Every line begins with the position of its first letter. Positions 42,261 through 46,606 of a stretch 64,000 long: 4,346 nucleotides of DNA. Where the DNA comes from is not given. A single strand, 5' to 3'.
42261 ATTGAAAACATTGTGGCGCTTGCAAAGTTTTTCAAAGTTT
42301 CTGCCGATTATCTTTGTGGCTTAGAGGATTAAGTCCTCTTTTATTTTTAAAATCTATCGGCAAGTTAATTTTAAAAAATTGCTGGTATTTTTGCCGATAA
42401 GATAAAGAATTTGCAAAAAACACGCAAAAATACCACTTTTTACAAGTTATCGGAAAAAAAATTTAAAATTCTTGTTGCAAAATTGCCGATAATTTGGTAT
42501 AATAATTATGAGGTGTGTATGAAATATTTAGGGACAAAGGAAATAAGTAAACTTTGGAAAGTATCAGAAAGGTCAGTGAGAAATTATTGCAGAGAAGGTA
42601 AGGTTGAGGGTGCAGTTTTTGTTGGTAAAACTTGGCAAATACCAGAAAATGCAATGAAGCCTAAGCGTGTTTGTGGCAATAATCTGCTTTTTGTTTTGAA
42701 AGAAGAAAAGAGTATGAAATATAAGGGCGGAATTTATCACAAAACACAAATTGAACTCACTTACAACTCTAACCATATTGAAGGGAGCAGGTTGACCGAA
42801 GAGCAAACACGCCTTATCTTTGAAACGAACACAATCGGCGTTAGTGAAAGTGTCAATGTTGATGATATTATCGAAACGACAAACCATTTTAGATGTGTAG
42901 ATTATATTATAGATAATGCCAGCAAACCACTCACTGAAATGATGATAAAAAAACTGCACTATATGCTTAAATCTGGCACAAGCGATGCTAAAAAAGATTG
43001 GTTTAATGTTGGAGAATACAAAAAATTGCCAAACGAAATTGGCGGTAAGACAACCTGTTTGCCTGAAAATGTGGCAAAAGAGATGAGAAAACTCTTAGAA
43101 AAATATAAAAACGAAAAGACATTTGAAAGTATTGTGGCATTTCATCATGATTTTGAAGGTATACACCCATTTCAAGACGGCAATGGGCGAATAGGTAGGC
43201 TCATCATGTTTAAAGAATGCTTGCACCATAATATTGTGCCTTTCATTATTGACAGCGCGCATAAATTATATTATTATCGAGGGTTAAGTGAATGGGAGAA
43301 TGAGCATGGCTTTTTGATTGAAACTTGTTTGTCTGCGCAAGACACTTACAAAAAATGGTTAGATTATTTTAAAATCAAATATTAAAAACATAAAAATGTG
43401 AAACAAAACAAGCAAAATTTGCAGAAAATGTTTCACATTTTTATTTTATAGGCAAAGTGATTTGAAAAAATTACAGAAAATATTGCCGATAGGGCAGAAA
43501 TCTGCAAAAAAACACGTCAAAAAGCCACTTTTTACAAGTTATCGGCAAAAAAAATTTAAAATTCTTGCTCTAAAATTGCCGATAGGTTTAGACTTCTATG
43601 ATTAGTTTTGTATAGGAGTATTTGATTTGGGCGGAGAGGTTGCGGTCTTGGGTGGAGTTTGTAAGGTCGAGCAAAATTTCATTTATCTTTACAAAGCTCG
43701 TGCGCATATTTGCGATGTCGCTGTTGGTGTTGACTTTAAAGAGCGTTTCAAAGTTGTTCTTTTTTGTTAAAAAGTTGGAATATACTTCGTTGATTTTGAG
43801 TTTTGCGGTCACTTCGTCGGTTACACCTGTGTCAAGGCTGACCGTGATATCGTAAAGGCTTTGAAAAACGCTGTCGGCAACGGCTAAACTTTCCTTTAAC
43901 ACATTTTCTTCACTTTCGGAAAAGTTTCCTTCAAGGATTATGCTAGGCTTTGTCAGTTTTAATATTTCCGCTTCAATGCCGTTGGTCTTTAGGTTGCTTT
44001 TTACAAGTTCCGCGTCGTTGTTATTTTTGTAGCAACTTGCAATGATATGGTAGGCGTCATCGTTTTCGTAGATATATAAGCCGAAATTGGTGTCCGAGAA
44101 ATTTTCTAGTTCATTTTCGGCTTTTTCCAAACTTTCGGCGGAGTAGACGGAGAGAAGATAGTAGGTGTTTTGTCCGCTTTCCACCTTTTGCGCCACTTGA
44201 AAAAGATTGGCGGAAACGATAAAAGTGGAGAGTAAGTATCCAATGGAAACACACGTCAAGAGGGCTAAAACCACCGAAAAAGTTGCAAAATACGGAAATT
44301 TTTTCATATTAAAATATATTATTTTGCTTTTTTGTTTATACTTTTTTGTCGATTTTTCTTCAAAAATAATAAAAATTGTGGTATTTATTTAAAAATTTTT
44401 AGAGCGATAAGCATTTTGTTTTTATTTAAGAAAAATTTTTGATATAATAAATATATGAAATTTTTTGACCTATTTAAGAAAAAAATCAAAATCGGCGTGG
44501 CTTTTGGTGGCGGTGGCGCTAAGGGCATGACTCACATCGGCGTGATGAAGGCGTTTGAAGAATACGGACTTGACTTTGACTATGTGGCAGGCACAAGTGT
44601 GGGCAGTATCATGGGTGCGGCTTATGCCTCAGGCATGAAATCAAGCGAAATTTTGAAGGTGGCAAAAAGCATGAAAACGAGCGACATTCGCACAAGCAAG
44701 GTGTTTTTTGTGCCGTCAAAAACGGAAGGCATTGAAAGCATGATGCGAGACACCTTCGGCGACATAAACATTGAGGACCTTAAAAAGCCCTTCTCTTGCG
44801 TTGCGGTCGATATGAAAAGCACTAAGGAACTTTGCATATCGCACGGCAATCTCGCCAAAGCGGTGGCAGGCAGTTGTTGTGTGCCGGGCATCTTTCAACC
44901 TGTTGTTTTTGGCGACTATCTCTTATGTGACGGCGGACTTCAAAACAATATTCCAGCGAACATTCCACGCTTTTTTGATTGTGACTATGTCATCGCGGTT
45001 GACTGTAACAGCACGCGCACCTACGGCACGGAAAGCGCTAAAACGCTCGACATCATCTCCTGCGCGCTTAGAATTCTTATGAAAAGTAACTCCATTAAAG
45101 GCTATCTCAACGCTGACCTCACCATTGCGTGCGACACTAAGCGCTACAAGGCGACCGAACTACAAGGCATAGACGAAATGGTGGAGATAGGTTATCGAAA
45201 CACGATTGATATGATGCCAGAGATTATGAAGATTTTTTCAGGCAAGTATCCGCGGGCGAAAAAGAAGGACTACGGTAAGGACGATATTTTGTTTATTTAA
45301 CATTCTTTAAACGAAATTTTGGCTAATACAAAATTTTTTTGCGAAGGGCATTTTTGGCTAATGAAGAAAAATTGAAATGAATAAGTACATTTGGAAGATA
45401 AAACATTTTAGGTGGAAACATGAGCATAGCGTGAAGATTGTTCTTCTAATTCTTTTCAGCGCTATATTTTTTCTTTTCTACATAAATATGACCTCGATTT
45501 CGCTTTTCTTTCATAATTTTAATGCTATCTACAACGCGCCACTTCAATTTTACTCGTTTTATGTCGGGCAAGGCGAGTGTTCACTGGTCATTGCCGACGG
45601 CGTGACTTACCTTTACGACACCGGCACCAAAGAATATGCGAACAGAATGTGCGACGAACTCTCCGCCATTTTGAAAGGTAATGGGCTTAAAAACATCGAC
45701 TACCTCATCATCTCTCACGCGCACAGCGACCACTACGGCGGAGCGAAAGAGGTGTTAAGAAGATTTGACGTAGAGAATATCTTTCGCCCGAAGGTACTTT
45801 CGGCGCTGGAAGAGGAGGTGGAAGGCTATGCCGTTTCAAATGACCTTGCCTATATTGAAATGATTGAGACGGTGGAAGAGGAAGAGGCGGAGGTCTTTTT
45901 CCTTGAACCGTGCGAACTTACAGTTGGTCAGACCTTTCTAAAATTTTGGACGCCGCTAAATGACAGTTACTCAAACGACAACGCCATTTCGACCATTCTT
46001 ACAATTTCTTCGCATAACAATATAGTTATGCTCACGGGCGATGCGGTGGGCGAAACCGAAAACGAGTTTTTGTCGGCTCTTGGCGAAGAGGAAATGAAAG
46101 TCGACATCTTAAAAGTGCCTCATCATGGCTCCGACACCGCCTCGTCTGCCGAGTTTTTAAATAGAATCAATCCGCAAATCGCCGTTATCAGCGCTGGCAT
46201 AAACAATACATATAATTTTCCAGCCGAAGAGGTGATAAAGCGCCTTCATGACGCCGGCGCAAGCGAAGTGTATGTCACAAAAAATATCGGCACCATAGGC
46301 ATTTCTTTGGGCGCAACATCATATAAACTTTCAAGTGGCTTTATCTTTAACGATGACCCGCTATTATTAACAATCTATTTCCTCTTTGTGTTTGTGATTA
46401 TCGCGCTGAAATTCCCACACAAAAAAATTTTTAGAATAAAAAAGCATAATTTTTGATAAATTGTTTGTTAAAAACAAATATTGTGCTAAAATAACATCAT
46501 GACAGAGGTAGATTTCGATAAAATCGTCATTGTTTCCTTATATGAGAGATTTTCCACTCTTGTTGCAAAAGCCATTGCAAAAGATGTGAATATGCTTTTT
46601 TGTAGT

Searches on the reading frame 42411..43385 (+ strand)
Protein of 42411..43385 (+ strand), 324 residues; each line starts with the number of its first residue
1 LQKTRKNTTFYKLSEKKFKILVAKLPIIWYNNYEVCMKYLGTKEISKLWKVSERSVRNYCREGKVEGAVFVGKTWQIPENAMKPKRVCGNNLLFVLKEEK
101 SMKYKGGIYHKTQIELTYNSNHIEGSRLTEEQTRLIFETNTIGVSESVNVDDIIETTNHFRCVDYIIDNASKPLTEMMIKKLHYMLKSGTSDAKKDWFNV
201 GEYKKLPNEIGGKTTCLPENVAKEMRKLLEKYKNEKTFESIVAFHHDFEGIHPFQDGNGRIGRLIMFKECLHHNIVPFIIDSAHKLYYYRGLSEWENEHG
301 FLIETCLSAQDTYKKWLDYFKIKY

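Call 85: search_protein_families(library=pfam, proteins=[window:42411-43385:+])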
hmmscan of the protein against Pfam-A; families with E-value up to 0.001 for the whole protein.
window:42411-43385:+ (324 aa): 2 families
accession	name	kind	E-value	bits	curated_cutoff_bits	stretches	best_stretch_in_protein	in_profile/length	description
PF02661.23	Fic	-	7.1e-18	65.7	24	1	173-267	1-90/93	Fic/DOC family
PF12728.13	HTH_17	-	5.3e-06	27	27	1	39-81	1-42/51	Helix-turn-helix domain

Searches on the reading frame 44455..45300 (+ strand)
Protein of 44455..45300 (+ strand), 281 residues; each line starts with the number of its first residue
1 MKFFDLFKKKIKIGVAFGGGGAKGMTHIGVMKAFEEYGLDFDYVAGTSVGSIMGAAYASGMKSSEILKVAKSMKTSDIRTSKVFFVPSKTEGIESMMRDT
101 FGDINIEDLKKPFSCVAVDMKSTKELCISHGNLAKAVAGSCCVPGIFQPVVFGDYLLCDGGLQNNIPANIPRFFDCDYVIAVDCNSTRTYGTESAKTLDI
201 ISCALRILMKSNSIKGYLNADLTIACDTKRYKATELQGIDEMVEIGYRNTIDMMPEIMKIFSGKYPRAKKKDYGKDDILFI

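Call 85: search_protein_families(library=pfam, proteins=[window:44455-45300:+])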
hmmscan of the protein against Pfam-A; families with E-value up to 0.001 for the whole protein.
window:44455-45300:+ (281 aa): 1 family
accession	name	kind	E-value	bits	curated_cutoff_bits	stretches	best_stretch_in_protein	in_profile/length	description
PF01734.28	Patatin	-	9.3e-32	111.2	27.7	1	16-170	2-189/191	Patatin-like phospholipase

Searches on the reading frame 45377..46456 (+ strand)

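Call 85: search_protein_families(library=pfam, proteins=[window:45377-46456:+])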
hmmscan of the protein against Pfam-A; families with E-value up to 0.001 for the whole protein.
window:45377-46456:+ (359 aa): 3 families
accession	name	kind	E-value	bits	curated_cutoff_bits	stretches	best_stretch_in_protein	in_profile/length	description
PF00753.33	Lactamase_B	-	7.3e-21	75.4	22.7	1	63-158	3-95/196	Metallo-beta-lactamase superfamily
PF12706.13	Lactamase_B_2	-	7.4e-07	29.4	27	1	100-248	24-163/200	Beta-lactamase superfamily domain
PF13483.12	Lactamase_B_3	-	0.00059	20.3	24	0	97-269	34-156/160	Beta-lactamase superfamily domain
